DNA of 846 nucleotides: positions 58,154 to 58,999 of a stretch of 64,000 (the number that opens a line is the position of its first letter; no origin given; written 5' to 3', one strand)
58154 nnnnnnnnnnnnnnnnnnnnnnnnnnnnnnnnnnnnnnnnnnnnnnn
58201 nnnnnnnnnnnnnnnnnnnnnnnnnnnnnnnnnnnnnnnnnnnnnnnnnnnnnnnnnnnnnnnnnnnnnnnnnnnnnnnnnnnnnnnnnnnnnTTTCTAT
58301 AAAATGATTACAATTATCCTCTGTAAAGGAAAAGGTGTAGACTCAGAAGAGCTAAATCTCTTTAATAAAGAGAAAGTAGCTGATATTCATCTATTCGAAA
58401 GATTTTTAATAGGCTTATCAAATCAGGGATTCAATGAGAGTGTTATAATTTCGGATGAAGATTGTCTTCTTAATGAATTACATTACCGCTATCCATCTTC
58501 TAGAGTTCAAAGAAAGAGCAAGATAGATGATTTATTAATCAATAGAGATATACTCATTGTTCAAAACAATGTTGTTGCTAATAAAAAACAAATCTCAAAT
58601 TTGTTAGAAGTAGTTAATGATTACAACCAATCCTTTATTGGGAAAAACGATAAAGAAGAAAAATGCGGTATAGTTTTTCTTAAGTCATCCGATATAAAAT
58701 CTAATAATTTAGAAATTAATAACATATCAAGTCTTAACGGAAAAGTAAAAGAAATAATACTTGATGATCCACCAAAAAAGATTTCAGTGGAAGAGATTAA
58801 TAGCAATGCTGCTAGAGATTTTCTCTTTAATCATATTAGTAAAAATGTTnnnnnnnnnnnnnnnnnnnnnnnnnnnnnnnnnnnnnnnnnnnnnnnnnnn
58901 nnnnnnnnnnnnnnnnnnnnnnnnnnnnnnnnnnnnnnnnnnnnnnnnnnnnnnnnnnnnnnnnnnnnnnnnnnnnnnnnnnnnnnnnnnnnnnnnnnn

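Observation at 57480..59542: Two-gene head-group activation/transfer module: nucleotidyltransferase plus (degenerate NTase domain + CDP-alcohol phosphatidyltransferase) fusion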

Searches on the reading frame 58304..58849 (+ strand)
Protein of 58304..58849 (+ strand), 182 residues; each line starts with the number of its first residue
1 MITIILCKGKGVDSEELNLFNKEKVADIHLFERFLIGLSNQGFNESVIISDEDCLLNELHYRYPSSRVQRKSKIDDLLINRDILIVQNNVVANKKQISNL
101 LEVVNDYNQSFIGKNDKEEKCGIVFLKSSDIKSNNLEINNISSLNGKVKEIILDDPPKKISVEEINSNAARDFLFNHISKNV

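Call 40: predict_structure(alignment_id=A2)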
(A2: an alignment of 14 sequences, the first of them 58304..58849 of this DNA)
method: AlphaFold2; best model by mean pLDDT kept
length: 182 residues; sequences in the alignment: 14
mean_pLDDT: 89.9   pTM: 0.87
mean pLDDT of the five models: 89.9, 89.6, 88.8, 86.4, 81.8
residues with pLDDT >= 90: 132; 70-90: 42; 50-70: 5; < 50: 3
segments of 3 or more residues with pLDDT < 50: 180-182
pLDDT, mean of each block of 10 residues (from residue 1): 93 93 93 95 93 92 94 85 95 93 91 94 93 74 86 94 94 76 39
secondary structure, 60 per line:
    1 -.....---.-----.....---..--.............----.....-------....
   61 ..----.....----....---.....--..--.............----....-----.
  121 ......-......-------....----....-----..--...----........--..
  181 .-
elements in order: E2-6 H17-20 H30-40 E45-49 H57-62 E67-71 H76-79 E83-87 H94-106 E111-114 E120-126 H128-133 H141-144 E149-152 H169-176

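Call 43: fold_search(model_id=the predicted structure, library=pdb)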
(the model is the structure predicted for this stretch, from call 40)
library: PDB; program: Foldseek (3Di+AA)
matches with E <= 10: 1006; with E <= 0.001: 106
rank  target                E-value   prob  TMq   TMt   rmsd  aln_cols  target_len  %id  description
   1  2ggo                  1.1e-05  1.00  0.48  0.25   6.6       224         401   13  Crystal Structure of glucose-1-phosphate thymidylyltransferase from Sulfolobus tokodaii (released 2007-03-24)
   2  6n0u_D                1.2e-05  1.00  0.52  0.36   7.0       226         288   12  Crystal structure of a glucose-1-phosphate thymidylyltransferase from Burkholderia phymatum bound to 2'-deoxy-thymidin (released 2018-11-21)
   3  8yre_F                3.5e-05  1.00  0.57  0.32   5.9       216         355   13  Crystal structure of Arabidopsis VTC1-KJC2 (released 2025-04-02)
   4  1vgz_B                4.0e-05  1.00  0.53  0.47   6.6       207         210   11  Crystal structure of 4-diphosphocytidyl-2C-methyl-D-erythritol synthase (released 2003-11-25)
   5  7x8k_A                5.7e-05  1.00  0.51  0.29   6.6       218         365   15  Arabidopsis GDP-D-mannose pyrophosphorylase (VTC1) structure (product-bound) (released 2022-05-18)
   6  8yre_D                6.1e-05  1.00  0.58  0.33   5.7       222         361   14  Crystal structure of Arabidopsis VTC1-KJC2 (released 2025-04-02)
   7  4ho4_B                6.1e-05  1.00  0.56  0.38   6.9       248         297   12  Crystal structure of glucose 1-phosphate thymidylyltransferase from Aneurinibacillus thermoaerophilus complexed with t (released 2013-10-23)
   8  3rsb_C                6.9e-05  1.00  0.53  0.53   5.9       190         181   12  Structure of the Archaeal GTP:AdoCbi-P Guanylyltransferase (CobY) from Methanocaldococcus jannaschii (released 2011-05-18)
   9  7x8k_B                7.3e-05  1.00  0.49  0.27   7.1       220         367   11  Arabidopsis GDP-D-mannose pyrophosphorylase (VTC1) structure (product-bound) (released 2022-05-18)
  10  6n0u_B                7.7e-05  1.00  0.52  0.35   6.9       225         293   13  Crystal structure of a glucose-1-phosphate thymidylyltransferase from Burkholderia phymatum bound to 2'-deoxy-thymidin (released 2018-11-21)
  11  3cgx                  8.2e-05  1.00  0.37  0.31   8.2       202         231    5  Crystal structure of putative nucleotide-diphospho-sugar transferase (YP_389115.1) from Desulfovibrio desulfuricans G20  (released 2008-03-18)
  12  3pkp_C                8.7e-05  1.00  0.58  0.41   6.7       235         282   15  Q83S Variant of S. Enterica RmlA with dATP (released 2011-01-12)
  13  8yre_E                9.9e-05  1.00  0.55  0.31   6.9       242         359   14  Crystal structure of Arabidopsis VTC1-KJC2 (released 2025-04-02)
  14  4d48_A                1.0e-04  1.00  0.57  0.39   6.4       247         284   11  Crystal Structure of glucose-1-phosphate uridylyltransferase GalU from Erwinia amylovora. (released 2016-01-20)
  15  2y6p_B                1.1e-04  1.00  0.58  0.47   6.0       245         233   10  Evidence for a Two-Metal-Ion-Mechanism in the Kdo- Cytidylyltransferase KdsB (released 2011-08-24)
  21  7d72_E                1.6e-04  1.00  0.55  0.31   6.3       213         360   11  Cryo-EM structures of human GMPPA/GMPPB complex bound to GDP-Mannose (released 2021-05-05)
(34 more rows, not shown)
